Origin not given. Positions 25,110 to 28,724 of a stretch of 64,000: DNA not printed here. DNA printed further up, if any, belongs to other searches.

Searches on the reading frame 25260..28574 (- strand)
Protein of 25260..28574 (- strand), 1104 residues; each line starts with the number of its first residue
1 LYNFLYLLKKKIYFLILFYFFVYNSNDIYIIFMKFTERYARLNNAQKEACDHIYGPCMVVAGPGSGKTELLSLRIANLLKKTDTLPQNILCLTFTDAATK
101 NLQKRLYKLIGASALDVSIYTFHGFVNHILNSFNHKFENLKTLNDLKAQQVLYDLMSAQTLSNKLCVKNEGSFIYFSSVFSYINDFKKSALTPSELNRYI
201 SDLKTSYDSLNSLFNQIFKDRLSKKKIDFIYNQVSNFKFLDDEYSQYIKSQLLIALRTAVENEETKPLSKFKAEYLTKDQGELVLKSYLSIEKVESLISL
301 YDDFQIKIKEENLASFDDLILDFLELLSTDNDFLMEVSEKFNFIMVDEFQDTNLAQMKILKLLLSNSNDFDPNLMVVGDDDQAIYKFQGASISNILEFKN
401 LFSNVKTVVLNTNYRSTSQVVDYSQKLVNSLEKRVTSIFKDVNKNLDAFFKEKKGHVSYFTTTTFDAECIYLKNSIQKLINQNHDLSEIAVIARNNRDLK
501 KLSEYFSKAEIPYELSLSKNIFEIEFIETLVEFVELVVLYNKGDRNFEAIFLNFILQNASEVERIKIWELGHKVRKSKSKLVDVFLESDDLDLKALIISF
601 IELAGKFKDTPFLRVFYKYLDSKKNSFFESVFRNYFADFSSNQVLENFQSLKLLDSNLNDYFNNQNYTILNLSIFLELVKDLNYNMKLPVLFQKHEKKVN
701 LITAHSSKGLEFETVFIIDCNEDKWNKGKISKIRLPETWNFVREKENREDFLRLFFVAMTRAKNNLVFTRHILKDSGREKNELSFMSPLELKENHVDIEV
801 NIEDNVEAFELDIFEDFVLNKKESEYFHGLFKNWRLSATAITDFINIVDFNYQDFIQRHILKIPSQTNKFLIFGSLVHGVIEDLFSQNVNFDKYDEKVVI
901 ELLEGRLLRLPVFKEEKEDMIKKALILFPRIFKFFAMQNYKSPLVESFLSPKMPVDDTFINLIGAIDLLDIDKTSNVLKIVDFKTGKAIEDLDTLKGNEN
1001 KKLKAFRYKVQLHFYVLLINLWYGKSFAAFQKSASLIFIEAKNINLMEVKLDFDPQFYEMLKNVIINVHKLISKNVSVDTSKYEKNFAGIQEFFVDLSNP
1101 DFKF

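Call 36: search_protein_families(library=pfam, proteins=[window:25260-28574:-], max_evalue=0.01)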
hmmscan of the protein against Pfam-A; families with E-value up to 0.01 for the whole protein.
window:25260-28574:- (1104 aa): 11 families
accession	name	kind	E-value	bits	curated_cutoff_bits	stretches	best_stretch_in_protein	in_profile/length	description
PF00580.27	UvrD-helicase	-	3.6e-61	207.7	23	2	236-402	103-270/271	UvrD/REP helicase N-terminal domain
PF13361.12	UvrD_C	-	5.5e-28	98.8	25.6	1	408-769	1-346/350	UvrD-like helicase C-terminal domain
PF13245.12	AAA_19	-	2.1e-18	67.3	25.1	1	55-387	12-133/134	AAA domain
PF12705.13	PDDEXK_1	-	3.9e-11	43.8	22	1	858-1039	20-189/247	PD-(D/E)XK nuclease superfamily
PF13538.12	UvrD_C_2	-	1.6e-07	31.5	27.4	0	701-722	4-25/52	UvrD-like helicase C-terminal domain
PF01443.25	Viral_helicase1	-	0.0001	22.7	21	0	697-768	175-226/228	Viral superfamily 1 RNA helicase core domain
PF13604.12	AAA_30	-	0.00014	22.1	27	0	42-106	2-66/191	AAA domain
PF08174.17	Anillin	-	0.00024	22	24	1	730-803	7-81/140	Cell division protein anillin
PF00270.35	DEAD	-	0.00059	20.1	26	1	44-118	2-77/167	DEAD/DEAH box helicase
PF08696.17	Dna2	-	0.0007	19.8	22.4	1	855-937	72-153/204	DNA replication factor Dna2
PF13087.12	AAA_12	-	0.00099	19.2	27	0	399-510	7-133/195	AAA domain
